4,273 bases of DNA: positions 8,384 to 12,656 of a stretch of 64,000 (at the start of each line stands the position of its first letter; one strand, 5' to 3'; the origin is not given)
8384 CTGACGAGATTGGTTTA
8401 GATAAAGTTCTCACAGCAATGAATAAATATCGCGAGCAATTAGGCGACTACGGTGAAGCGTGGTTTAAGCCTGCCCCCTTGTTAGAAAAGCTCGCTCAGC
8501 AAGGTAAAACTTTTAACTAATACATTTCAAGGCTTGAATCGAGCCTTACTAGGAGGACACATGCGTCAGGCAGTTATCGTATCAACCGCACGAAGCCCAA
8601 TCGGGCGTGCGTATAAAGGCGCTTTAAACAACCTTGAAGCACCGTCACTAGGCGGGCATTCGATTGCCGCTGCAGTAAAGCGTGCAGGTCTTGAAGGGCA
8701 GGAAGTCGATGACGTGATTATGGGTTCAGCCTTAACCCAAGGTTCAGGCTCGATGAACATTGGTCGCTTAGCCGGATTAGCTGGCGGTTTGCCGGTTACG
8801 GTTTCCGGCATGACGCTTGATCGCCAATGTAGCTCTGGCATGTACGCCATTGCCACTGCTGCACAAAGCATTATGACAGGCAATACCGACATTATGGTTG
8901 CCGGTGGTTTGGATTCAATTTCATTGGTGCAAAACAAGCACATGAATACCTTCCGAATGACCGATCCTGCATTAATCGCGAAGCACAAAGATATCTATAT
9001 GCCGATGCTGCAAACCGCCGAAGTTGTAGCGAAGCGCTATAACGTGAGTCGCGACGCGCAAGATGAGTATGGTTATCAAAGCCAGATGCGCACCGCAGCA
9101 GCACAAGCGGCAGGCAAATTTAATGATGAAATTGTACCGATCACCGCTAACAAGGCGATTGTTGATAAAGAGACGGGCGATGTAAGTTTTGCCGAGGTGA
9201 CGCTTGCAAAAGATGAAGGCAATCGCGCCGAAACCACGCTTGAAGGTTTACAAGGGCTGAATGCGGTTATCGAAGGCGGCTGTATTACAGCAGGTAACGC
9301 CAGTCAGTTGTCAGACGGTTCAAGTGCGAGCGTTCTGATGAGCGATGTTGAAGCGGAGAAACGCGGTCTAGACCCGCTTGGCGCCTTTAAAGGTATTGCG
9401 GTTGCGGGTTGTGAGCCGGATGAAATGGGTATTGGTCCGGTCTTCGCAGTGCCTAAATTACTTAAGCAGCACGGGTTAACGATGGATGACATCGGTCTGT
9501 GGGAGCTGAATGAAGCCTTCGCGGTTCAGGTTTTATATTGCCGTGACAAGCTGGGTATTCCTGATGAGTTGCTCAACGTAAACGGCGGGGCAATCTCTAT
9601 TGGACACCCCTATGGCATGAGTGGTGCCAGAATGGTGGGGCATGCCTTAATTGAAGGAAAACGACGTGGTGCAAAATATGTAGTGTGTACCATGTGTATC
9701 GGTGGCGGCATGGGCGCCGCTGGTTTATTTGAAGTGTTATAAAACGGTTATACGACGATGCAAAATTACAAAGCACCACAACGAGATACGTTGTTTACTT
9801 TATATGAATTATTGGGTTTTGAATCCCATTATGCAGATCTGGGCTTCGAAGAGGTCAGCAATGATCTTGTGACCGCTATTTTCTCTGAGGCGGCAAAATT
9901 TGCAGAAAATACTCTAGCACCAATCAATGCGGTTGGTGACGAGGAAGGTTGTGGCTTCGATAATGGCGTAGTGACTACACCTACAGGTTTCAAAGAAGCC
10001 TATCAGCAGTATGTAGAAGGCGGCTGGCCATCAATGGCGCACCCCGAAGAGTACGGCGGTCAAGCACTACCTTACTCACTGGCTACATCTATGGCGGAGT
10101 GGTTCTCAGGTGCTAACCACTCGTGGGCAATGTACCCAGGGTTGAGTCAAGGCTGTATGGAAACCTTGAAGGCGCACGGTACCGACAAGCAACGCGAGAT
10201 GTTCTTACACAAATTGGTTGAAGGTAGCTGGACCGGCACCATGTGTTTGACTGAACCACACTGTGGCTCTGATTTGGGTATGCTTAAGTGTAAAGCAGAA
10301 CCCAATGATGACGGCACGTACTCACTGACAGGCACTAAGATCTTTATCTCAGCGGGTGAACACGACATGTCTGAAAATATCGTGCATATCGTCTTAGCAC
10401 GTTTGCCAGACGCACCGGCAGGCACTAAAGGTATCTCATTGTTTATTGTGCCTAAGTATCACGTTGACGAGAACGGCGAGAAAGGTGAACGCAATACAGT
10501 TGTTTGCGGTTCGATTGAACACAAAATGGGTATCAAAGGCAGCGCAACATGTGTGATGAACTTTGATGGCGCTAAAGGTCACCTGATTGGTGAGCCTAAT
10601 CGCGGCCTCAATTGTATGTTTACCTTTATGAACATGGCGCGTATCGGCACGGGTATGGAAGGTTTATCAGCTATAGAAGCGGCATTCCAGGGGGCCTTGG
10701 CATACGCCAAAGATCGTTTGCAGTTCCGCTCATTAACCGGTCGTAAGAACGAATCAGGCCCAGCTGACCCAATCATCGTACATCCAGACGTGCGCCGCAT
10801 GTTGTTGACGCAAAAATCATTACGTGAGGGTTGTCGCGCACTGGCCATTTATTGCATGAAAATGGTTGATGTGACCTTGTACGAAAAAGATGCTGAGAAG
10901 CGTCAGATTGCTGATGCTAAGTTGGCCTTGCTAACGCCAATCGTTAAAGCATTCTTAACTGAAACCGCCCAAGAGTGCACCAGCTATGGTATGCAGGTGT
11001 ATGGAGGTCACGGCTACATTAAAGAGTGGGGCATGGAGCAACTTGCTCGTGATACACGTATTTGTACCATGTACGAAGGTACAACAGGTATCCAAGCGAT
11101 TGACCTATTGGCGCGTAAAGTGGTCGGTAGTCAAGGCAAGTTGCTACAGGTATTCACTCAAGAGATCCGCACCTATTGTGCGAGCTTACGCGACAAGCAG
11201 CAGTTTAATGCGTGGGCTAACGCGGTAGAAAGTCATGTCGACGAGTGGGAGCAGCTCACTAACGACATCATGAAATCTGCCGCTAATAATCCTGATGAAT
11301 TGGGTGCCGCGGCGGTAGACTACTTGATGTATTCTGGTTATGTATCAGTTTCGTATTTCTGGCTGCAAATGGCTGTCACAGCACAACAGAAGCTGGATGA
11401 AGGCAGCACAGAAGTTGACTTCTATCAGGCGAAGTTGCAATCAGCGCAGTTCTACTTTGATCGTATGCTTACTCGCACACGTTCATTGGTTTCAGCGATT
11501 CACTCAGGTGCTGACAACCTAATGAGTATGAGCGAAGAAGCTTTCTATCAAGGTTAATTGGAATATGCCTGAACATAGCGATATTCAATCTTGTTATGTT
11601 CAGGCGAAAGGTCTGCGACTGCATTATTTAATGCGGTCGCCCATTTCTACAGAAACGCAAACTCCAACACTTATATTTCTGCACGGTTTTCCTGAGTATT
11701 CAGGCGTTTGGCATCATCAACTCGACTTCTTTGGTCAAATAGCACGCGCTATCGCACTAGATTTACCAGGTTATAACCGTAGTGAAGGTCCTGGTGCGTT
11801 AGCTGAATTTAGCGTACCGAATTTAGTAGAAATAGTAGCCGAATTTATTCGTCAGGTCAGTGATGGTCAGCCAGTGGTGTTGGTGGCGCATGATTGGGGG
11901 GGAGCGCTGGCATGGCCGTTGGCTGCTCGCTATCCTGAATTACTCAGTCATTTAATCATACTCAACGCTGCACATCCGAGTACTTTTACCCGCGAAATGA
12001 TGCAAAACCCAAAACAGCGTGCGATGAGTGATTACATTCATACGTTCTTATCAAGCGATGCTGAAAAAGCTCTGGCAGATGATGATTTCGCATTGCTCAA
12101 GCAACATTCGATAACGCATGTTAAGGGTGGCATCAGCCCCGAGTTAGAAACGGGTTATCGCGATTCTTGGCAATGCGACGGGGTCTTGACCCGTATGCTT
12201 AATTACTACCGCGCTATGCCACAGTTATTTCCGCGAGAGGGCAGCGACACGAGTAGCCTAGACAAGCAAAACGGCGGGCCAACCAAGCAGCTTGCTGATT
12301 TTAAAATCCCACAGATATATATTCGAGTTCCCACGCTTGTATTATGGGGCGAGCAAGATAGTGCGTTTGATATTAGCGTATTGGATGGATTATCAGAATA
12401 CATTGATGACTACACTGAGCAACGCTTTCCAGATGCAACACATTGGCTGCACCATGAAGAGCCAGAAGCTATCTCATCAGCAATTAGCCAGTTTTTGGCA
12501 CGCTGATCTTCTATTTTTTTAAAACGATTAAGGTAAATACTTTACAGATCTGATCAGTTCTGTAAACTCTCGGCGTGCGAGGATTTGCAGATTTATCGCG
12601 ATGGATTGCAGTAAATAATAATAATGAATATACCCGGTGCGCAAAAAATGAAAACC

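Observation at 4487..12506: A DhlA-like haloalkane dehalogenase embedded in a beta-oxidation/SDR cluster: a candidate pathway for halogenated alkane or fatty-acid catabolism.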

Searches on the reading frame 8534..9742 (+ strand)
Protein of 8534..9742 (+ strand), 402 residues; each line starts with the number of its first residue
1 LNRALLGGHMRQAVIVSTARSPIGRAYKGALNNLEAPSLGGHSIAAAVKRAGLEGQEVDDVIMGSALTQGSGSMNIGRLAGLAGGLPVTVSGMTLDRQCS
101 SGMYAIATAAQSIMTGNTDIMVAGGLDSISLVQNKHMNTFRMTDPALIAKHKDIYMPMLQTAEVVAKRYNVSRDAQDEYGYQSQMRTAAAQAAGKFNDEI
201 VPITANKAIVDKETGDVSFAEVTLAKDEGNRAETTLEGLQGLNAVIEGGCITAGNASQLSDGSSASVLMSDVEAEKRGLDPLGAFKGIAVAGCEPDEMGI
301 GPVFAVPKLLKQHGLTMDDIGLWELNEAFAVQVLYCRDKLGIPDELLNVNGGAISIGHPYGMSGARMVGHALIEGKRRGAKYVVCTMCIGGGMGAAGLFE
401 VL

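Call 3: search_protein_families(library=pfam, proteins=[window:8534-9742:+])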
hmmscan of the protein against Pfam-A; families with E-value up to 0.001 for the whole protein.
window:8534-9742:+ (402 aa): 3 families
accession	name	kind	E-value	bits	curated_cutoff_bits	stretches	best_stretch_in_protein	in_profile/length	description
PF00108.29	Thiolase_N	-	2.5e-61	207.7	26.4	1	14-270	2-258/260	Thiolase, N-terminal domain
PF02803.24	Thiolase_C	-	6.4e-44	149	27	1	280-400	2-122/123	Thiolase, C-terminal domain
PF00109.32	ketoacyl-synt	-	1.3e-06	28.7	20.8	1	91-129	166-204/252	Beta-ketoacyl synthase, N-terminal domain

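Call 4: search_protein_families(library=ncbifam, proteins=[window:8534-9742:+])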
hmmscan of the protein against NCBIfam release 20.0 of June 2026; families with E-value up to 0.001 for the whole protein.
window:8534-9742:+ (402 aa): 40 families (the best 25 are shown)
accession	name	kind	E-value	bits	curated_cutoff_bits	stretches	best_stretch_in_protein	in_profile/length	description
NF005494.0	PRK07108.1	equivalog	3.3e-186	618.9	615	1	10-402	1-392/392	acetyl-CoA C-acyltransferase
TIGR01930.1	AcCoA-C-Actrans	subfamily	2.4e-122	408.6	240.55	1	15-400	1-385/385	acetyl-CoA C-acyltransferase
NF005805.0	PRK07661.1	equivalog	6.8e-117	390.7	633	1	10-402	1-391/391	acetyl-CoA C-acetyltransferase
NF006553.0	PRK09052.1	equivalog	8.4e-107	357.6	567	1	10-401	5-398/399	acetyl-CoA C-acyltransferase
NF004853.0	PRK06205.1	subfamily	2.5e-103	346.2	551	1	10-400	1-401/404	acetyl-CoA C-acetyltransferase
NF006551.0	PRK09050.1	subfamily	5.8e-93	312.1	605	1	10-399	1-398/401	3-oxoadipyl-CoA thiolase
NF005890.0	PRK07851.1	equivalog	8.6e-91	304.9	580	2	142-401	157-404/406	acetyl-CoA C-acetyltransferase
TIGR02430.1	pcaF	equivalog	8.8e-91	304.9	597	1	11-400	1-398/400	3-oxoadipyl-CoA thiolase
NF006552.0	PRK09051.1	subfamily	4.9e-90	302.6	565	1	10-400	3-393/395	beta-ketothiolase BktB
NF006510.0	PRK08947.1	equivalog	2.6e-88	296.6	519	1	10-400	1-385/387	acetyl-CoA C-acyltransferase FadA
NF006086.0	PRK08235.1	equivalog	1.1e-83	281.5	526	1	10-401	1-392/393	acetyl-CoA C-acetyltransferase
NF042999.1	bketothiol_BktB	equivalog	2.1e-83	280.8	725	1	11-401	3-393/394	beta-ketothiolase BktB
TIGR02445.1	fadA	equivalog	5.1e-82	275.9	591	1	13-400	2-383/385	acetyl-CoA C-acyltransferase FadA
NF005033.0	PRK06445.1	equivalog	8.3e-82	275.4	511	1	12-400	4-393/395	acetyl-CoA C-acetyltransferase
NF006001.0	PRK08131.1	equivalog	1.7e-81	274.2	622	1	10-400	1-398/401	3-oxoadipyl-CoA thiolase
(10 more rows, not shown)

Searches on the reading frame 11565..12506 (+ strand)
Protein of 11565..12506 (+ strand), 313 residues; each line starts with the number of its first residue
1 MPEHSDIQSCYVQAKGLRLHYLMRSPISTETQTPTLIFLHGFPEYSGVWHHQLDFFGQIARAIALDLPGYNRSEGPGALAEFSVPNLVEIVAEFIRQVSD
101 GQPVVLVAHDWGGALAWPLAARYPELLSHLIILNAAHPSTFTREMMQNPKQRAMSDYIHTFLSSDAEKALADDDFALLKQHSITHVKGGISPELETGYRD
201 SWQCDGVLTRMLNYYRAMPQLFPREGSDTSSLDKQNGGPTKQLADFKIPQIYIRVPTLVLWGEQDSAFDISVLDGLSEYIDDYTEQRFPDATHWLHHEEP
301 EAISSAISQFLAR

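Call 3: search_protein_families(library=pfam, proteins=[window:11565-12506:+])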
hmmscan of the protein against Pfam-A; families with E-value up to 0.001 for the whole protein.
window:11565-12506:+ (313 aa): 4 families
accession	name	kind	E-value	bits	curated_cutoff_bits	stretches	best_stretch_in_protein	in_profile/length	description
PF00561.26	Abhydrolase_1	-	2.9e-33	116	25.8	1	34-300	1-245/245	alpha/beta hydrolase fold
PF12697.13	Abhydrolase_6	-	2.7e-17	64.6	26.3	1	36-304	1-215/217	Alpha/beta hydrolase family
PF12146.15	Hydrolase_4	-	1.7e-10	41.1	27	1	35-137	6-111/239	Serine aminopeptidase, S33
PF00975.26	Thioesterase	-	0.00098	19.8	26.4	0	60-176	28-142/226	Thioesterase domain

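Call 4: search_protein_families(library=ncbifam, proteins=[window:11565-12506:+])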
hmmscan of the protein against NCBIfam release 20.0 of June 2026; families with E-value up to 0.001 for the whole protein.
window:11565-12506:+ (313 aa): 24 families
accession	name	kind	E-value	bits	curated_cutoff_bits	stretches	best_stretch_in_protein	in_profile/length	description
NF002938.0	PRK03592.1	equivalog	6.9e-22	78.1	241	1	6-312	9-290/298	haloalkane dehalogenase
NF004514.1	PRK05855.1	equivalog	3.8e-20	72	455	1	29-311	18-287/578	SDR family oxidoreductase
NF002043.0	PRK00870.1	subfamily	1.5e-18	67.3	265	1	13-312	30-299/302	haloalkane dehalogenase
NF051487.1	bifunc_PcaCD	exception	2.1e-16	60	430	2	17-152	156-286/413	bifunctional 4-carboxymuconolactone decarboxylase/3-oxoadipate enol-lactonase PcaCD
TIGR03695.1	menH_SHCHC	equivalog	4.2e-16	59.1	208.55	2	33-138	2-106/252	2-succinyl-6-hydroxy-2,4-cyclohexadiene-1-carboxylate synthase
NF002873.0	PRK03204.1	equivalog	4.8e-16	58.9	466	2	12-136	19-135/286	haloalkane dehalogenase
NF011457.0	PRK14875.1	equivalog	6.9e-16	58.2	307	1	29-160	128-261/372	acetoin dehydrogenase dihydrolipoyllysine-residue acetyltransferase subunit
NF051488.1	bifunc_PcaDC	exception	4.1e-15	55.8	390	2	30-137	9-113/375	bifunctional 3-oxoadipate enol-lactonase/4-carboxymuconolactone decarboxylase PcaDC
TIGR02427.1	protocat_pcaD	equivalog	3e-14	53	255.85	2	19-138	2-115/251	3-oxoadipate enol-lactonase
NF045948.1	ProImpepThrmp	equivalog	1e-13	51.4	500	1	7-141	2-134/291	proline iminopeptidase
TIGR03056.1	bchO_mg_che_rel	equivalog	1.2e-10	40.9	172.55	1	30-136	25-129/278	alpha/beta fold hydrolase BchO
NF050089.1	i_nPHAscl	equivalog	2.9e-10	39.7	300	1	30-152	15-134/288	intracellular short-chain-length polyhydroxyalkanoate depolymerase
TIGR01250.1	pro_imino_pep_2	subfamily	4.1e-09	36.4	167.65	1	29-176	21-170/288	proline iminopeptidase-family hydrolase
NF008340.0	PRK11126.1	equivalog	1.3e-08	34.4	261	1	28-148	9-124/255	2-succinyl-6-hydroxy-2,4-cyclohexadiene-1-carboxylate synthase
NF058580.1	lipase_V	equivalog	3.3e-08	33.5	300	1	27-166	19-155/230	EstV family lipase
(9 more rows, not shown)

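Call 30: search_solved_structures(query=window:11565-12506:+, show_alignments=2, max_evalue=1e-10)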
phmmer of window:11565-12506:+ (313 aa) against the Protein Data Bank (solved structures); distinct sequences matched with E-value up to 1e-10: 122 (the best 60 are shown).
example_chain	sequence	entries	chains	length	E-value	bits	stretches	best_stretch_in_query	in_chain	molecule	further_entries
4o08_A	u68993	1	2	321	8.1e-50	173.3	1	8-311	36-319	Soluble epoxide hydrolase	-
4nzz_A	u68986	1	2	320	1e-49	173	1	9-311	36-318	Soluble epoxide hydrolase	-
4inz_A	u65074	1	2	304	1.2e-49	172.7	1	8-311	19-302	Soluble epoxide hydrolase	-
4io0_A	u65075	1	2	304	8.4e-49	169.9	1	8-311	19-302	Soluble epoxide hydrolase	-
5ng7_A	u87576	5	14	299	2.3e-42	148.8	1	9-312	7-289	epoxide hydrolase | Alpha/beta epoxide hydrolase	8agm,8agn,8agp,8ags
5nfq_A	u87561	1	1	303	3.2e-38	135.2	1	30-312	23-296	epoxide hydrolase belonging to alpha/beta hydrolase superfamily metagenomic from Tomsk sam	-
5uro_A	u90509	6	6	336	5.6e-18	68.7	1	13-142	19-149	Predicted protein | Epoxide hydrolase | Epoxide hydrolase TrEH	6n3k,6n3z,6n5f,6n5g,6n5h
5xmd_A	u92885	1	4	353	2.3e-16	63.4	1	12-135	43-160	Epoxide hydrolase A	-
4c4x_A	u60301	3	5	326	8.9e-16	61.4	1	6-160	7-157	BIFUNCTIONAL EPOXIDE HYDROLASE 2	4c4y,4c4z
7eba_A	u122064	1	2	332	9.4e-16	61.4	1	6-160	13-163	Bifunctional epoxide hydrolase 2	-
3ans_A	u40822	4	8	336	1e-15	61.3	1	6-159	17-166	Epoxide hydrolase 2 | Bifunctional epoxide hydrolase 2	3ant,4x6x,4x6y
3pdc_A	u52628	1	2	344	1.1e-15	61.2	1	6-159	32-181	Epoxide hydrolase 2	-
6i5e_A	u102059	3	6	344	1.1e-15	61.1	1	6-159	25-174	Bifunctional epoxide hydrolase 2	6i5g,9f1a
6fr2_A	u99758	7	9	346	1.1e-15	61.1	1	6-159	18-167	Bifunctional epoxide hydrolase 2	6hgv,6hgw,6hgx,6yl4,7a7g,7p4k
8qmz_A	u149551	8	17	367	1.4e-15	60.8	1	6-159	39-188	Bifunctional epoxide hydrolase 2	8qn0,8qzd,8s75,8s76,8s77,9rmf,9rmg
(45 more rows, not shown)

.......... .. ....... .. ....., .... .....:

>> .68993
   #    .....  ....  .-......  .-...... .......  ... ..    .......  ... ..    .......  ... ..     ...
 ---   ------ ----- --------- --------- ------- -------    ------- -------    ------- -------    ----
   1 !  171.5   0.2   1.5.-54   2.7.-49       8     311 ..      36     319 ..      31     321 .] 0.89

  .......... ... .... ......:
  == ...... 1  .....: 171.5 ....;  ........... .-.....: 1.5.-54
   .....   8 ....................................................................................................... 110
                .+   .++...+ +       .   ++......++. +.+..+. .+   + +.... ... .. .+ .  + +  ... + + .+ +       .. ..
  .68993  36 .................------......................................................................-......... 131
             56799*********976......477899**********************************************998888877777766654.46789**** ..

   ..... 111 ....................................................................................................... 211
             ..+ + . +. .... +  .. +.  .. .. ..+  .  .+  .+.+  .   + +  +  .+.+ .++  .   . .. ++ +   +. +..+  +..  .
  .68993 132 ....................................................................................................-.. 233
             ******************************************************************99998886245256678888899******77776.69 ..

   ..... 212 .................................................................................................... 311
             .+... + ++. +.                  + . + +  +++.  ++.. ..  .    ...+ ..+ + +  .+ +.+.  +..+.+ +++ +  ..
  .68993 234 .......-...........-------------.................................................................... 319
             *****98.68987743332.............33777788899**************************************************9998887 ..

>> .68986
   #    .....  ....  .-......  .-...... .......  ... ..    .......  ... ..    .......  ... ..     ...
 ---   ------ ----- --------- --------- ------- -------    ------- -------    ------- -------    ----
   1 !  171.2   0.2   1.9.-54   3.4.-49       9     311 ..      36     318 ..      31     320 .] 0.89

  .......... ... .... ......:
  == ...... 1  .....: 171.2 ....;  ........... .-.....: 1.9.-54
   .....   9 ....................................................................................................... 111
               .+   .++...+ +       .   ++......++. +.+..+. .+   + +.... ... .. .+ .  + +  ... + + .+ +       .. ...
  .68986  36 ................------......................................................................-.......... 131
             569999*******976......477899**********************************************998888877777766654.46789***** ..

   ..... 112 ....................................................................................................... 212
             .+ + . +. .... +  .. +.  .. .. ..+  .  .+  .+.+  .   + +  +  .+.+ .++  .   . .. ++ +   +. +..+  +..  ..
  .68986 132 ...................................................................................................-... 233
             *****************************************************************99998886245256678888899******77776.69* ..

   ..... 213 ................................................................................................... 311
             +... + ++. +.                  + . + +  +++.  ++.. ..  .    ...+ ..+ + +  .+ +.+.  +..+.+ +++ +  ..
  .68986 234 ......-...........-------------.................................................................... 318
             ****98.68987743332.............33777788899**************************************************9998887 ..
